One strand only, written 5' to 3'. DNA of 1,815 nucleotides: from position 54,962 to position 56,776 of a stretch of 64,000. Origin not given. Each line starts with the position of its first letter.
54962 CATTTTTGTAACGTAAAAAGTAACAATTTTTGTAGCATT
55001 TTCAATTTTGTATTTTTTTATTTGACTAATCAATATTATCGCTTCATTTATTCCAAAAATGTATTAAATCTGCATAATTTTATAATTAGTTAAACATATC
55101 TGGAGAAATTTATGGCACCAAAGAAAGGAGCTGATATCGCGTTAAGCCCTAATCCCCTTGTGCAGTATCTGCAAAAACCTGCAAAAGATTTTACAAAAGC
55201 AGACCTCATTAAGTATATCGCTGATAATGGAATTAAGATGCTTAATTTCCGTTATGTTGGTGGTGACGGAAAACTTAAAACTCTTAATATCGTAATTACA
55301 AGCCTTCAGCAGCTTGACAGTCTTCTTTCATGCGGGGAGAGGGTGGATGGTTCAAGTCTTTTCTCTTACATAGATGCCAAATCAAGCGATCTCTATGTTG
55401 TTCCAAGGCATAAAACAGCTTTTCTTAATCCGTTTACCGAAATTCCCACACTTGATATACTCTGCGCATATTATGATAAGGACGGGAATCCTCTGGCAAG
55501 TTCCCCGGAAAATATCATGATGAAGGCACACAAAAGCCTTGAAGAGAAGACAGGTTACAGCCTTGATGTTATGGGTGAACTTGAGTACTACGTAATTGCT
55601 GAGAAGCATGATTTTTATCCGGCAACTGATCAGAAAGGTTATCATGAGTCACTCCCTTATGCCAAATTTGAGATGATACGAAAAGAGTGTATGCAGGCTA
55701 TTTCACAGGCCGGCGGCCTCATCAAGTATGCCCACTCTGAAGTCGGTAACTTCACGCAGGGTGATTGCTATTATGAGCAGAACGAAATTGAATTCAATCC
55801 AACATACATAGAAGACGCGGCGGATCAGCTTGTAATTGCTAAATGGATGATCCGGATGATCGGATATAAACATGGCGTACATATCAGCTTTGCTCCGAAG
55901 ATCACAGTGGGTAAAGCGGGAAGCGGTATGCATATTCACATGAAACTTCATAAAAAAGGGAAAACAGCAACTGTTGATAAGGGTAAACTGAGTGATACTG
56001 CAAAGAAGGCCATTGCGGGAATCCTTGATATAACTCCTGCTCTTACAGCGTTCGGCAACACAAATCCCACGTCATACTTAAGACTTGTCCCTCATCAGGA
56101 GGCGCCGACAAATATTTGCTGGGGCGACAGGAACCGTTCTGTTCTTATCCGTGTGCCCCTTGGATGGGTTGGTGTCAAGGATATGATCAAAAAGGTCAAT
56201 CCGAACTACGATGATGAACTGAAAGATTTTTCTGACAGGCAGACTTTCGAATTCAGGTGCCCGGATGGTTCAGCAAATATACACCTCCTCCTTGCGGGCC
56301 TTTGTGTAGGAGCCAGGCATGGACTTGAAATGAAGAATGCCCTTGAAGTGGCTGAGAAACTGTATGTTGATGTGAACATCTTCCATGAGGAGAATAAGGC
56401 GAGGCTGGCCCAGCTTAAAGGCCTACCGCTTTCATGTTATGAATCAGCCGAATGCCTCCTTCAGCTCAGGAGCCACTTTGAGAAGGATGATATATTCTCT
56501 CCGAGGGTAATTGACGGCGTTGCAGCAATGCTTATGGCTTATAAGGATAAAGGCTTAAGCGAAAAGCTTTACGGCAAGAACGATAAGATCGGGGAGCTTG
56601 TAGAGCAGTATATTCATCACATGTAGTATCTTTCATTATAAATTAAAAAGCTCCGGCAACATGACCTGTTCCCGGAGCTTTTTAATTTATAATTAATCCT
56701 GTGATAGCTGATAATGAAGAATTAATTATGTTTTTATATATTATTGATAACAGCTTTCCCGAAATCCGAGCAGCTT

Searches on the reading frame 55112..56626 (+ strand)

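Call 54: search_protein_families(library=ncbifam, proteins=[window:55112-56626:+], max_evalue=1e-8)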
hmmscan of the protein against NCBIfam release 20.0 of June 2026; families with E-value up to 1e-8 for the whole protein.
window:55112-56626:+ (504 aa): 4 families
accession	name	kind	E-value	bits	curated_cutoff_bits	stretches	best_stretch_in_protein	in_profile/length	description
TIGR00653.1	GlnA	equivalog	1e-64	219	429.15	2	169-352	166-344/462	type I glutamate--ammonia ligase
NF007006.0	PRK09469.1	equivalog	1.5e-34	119.4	845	1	175-350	178-348/469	glutamate--ammonia ligase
NF045547.1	GGputSyn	equivalog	1.3e-31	109.8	650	1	91-429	70-382/438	gamma-glutamylputrescine synthetase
TIGR03105.1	gln_synth_III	equivalog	7.2e-29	100.6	469.6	1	34-351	3-326/435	type III glutamate--ammonia ligase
